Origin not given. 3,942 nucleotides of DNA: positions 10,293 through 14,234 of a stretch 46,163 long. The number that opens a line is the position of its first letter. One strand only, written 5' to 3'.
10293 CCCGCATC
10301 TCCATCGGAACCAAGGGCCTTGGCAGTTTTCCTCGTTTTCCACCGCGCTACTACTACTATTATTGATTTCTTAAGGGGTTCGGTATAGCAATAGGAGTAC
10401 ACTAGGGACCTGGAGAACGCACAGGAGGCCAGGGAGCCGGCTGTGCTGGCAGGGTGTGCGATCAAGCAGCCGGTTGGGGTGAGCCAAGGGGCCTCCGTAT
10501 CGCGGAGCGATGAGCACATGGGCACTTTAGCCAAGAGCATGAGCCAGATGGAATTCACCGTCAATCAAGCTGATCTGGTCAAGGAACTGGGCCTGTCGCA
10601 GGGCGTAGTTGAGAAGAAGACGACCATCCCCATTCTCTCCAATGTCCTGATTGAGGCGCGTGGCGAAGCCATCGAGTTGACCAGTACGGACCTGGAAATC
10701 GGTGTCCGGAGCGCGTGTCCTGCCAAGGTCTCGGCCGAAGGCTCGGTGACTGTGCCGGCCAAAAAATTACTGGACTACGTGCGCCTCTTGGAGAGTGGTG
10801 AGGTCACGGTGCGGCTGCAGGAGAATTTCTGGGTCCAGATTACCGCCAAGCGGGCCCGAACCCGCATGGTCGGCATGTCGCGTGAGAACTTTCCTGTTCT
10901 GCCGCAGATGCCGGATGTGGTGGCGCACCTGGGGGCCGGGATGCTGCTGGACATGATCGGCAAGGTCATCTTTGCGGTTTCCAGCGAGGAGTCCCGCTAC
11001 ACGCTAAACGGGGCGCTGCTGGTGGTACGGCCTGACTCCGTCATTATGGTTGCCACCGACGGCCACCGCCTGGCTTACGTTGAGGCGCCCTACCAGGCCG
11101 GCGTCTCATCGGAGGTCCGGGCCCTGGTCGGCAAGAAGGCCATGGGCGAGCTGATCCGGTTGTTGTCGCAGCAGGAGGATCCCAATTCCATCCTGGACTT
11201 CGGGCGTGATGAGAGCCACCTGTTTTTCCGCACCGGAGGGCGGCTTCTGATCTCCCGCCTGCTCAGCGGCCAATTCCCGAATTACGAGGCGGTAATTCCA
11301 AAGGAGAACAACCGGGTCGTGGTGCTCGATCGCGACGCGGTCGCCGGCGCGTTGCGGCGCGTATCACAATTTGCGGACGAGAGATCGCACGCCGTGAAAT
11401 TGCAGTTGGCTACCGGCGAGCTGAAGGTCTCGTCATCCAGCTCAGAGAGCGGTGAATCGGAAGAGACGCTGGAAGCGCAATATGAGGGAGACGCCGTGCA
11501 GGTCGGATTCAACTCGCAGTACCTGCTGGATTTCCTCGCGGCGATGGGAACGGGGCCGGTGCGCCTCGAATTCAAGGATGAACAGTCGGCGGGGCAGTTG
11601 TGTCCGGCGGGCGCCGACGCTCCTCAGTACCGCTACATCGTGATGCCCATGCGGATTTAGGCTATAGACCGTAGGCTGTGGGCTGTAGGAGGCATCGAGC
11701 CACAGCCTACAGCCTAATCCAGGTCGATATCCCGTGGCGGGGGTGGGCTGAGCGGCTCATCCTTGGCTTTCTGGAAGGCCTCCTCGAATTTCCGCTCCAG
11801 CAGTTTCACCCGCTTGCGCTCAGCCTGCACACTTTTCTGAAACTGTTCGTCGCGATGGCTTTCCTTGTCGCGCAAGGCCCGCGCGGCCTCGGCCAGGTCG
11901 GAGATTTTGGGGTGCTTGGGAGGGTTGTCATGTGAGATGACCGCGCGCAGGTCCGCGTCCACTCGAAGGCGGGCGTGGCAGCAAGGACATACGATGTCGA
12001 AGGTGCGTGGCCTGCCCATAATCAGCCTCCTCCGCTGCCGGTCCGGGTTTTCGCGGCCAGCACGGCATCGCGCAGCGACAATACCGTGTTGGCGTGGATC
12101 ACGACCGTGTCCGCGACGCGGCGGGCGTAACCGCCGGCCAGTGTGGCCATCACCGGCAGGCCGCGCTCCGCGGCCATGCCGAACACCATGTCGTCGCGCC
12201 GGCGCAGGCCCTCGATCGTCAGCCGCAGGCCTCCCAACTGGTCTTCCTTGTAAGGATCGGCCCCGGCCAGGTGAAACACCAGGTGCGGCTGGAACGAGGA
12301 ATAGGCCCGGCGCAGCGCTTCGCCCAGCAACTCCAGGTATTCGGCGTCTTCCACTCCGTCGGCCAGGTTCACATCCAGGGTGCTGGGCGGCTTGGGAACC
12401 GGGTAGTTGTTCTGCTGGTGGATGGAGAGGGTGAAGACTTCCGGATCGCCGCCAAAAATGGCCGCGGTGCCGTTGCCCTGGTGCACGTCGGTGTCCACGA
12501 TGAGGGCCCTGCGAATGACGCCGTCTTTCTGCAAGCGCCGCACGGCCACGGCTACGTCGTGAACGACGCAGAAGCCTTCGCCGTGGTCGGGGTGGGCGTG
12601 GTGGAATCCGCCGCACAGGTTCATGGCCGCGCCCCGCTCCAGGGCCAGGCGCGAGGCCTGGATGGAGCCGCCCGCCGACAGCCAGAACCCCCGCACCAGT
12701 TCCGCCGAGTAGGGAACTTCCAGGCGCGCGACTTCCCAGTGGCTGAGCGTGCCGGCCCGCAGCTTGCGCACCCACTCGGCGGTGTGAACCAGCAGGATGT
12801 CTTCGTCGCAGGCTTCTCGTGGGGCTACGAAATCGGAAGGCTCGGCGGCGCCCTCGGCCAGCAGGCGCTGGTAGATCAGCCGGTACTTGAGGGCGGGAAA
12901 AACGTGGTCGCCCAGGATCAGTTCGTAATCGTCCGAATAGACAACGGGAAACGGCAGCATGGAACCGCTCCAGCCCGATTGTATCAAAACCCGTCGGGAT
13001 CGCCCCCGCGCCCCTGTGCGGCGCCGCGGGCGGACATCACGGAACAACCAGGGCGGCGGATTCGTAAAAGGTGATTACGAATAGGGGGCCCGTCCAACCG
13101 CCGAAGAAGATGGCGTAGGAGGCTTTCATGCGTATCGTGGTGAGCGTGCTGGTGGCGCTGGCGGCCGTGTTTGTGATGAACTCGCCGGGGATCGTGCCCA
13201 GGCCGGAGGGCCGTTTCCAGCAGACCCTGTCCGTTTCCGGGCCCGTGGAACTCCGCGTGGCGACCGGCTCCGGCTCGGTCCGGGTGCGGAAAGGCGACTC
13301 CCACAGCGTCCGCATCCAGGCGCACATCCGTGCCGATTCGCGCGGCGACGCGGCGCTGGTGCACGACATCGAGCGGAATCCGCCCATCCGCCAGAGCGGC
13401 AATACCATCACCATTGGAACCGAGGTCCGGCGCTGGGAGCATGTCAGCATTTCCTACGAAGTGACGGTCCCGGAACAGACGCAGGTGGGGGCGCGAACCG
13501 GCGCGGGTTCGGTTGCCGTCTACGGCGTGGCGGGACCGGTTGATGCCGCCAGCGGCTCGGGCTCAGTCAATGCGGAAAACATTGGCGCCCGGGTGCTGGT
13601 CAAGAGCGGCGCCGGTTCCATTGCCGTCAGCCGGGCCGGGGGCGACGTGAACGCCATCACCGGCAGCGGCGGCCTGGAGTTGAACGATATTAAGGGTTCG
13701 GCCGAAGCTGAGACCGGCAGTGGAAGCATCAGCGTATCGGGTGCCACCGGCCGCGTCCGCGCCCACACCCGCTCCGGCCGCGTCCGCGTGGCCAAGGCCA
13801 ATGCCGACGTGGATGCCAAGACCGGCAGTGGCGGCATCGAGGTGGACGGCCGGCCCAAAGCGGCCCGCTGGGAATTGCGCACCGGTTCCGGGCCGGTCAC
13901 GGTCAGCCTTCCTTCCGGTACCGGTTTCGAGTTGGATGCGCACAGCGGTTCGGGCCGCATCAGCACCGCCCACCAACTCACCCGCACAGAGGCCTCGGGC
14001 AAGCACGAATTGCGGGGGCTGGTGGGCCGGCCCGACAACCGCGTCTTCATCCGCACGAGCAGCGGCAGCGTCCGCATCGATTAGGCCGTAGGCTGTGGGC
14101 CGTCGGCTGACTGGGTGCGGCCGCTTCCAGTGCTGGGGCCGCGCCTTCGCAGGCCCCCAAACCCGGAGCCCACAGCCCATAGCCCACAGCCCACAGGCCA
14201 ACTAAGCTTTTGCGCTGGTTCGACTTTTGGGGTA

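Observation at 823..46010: Pervasive hairpins whose arms are tandem arrays of short (mostly 7-nt) units, with a different unit at different loci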

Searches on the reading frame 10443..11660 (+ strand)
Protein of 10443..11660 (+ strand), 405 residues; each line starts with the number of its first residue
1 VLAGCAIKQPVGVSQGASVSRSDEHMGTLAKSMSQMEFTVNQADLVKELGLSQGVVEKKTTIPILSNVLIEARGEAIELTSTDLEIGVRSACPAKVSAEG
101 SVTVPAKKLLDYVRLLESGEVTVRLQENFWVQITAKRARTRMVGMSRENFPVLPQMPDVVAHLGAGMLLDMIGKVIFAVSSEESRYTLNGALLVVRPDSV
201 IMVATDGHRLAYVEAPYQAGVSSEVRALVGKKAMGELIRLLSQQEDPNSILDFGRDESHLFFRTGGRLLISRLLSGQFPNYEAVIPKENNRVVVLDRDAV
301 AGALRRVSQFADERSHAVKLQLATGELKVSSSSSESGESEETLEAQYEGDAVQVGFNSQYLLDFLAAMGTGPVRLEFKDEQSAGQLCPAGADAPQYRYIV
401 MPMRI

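Call 9: search_protein_families(library=pfam, proteins=[window:10443-11660:+])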
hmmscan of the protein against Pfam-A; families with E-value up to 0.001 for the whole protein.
window:10443-11660:+ (405 aa): 3 families
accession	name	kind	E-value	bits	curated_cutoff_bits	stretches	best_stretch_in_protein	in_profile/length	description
PF00712.24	DNA_pol3_beta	-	1.8e-31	109.2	24.4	1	36-154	1-120/120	DNA polymerase III beta subunit, N-terminal domain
PF02767.21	DNA_pol3_beta_2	-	9.9e-28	97.2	27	2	168-280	7-116/116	DNA polymerase III beta subunit, central domain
PF02768.20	DNA_pol3_beta_3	-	4.3e-27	94.8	27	1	284-404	3-121/121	DNA polymerase III beta subunit, C-terminal domain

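Call 12: find_related_loci(query=window:10443-11660:+, collection=genome_contigs, flank=10000)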
Query window:10443-11660:+ (405 aa) in genome_contigs; peptide patterns used: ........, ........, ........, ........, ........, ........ (x = any residue, [..] = any of these).
600 stretches matched a pattern (row limit reached: there are more); 583 encode a relative of the query (tblastn E <= 1e-3); the best 80 are kept; 80 distinct loci.
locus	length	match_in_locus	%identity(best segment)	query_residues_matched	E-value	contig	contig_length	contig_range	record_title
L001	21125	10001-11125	57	31-405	3e-145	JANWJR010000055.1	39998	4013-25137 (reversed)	MAG: Candidatus Acidiferrales bacterium isolate CRAIB_MAG72 c_000000027933, whole genome shotgun sequence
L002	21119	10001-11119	62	32-405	1e-144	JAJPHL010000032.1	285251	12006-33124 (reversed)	MAG: Terriglobia bacterium isolate Centralia_MAG_166 k107_2225895, whole genome shotgun sequence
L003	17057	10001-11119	58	33-405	2e-144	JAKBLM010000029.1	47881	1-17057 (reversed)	MAG: Acidobacteria bacterium isolate FK1.bin65 NODE_655_length_47881_cov_11.999791, whole genome shotgun sequence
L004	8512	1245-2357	58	36-405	4e-144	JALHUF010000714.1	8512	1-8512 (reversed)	MAG: Terriglobia bacterium isolate PFL43 seq_4965766, whole genome shotgun sequence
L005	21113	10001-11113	57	35-405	2e-143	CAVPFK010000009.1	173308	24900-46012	MAG: uncultured Acidobacteriota bacterium isolate MFD10071.bin.1.63 genome assembly, contig: contig_38858, whole genome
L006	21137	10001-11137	55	27-405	1e-143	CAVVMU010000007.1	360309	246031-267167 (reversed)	MAG: uncultured Acidobacteriota bacterium isolate MFD05377.bin.1.176 genome assembly, contig: contig_26732, whole genome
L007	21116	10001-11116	58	34-405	3e-143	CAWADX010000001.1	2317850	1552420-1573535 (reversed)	MAG: uncultured Acidobacteriota bacterium isolate MFD03346.bin.1.39 genome assembly, contig: contig_1096, whole genome s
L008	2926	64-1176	57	36-405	5e-150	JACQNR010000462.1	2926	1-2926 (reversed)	MAG: Acidobacteria bacterium isolate NC_groundwater_1260_Ag_S-0.2um_59_51 S_p2_S4_coassembly_k141_4125165, whole genome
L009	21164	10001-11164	56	23-405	1e-142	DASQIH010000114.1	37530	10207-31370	MAG TPA_asm: Terriglobales bacterium isolate SMAG_U11854 k141_736585, whole genome shotgun sequence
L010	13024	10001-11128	58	34-405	7e-143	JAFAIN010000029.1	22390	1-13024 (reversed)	MAG: Acidobacteriota bacterium isolate CP_BE_BS_48 BE_BS_k147_10530222, whole genome shotgun sequence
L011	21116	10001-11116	57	36-405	2e-142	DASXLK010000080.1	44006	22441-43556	MAG TPA_asm: Candidatus Angelobacter sp. isolate SMAG_U5300 k141_2923863, whole genome shotgun sequence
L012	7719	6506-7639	56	36-405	3e-142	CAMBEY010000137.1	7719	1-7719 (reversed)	MAG: Candidatus Sulfopaludibacter sp. SbA3 isolate TH-08apr19-221 genome assembly, contig: TH-08apr19-C24623, whole geno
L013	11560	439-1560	57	34-405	2e-142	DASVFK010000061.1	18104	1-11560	MAG TPA_asm: Candidatus Angelobacter sp. isolate SMAG_U2087 k141_669058, whole genome shotgun sequence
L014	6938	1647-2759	57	36-405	2e-142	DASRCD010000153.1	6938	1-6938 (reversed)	MAG TPA_asm: Candidatus Angelobacter sp. isolate SMAG_U9944 k141_113434, whole genome shotgun sequence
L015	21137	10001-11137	55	27-405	4e-142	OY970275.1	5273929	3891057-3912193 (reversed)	MAG: uncultured Acidobacteriota bacterium isolate MFD03399.bin.c.2 genome assembly, chromosome: 1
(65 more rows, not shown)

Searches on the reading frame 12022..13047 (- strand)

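Call 38: search_protein_families(library=pfam, proteins=[window:12022-13047:-], max_evalue=0.0001)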
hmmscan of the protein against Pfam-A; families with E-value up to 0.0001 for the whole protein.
window:12022-13047:- (341 aa): 1 family
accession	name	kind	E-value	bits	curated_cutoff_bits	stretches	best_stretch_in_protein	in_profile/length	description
PF00850.24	Hist_deacetyl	-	1e-59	202.8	27.9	1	48-317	1-292/298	Histone deacetylase domain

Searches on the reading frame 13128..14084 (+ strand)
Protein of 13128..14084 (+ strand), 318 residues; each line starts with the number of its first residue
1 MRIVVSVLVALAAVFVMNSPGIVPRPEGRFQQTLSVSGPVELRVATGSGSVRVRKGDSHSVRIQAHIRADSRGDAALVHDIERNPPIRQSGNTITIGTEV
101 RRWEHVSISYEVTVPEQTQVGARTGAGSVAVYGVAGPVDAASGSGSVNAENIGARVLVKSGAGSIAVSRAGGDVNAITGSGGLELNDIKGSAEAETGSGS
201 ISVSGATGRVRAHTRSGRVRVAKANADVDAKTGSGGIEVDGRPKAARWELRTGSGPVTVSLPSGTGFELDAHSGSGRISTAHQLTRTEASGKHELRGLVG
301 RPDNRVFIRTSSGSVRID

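Call 38: search_protein_families(library=pfam, proteins=[window:13128-14084:+], max_evalue=0.0001)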
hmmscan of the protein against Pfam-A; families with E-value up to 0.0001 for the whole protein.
window:13128-14084:+ (318 aa): 1 family
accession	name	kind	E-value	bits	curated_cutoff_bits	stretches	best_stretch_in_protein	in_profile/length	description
PF13349.12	DUF4097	-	1.5e-17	64.2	22.9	1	42-317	4-246/247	Toastrack DUF4097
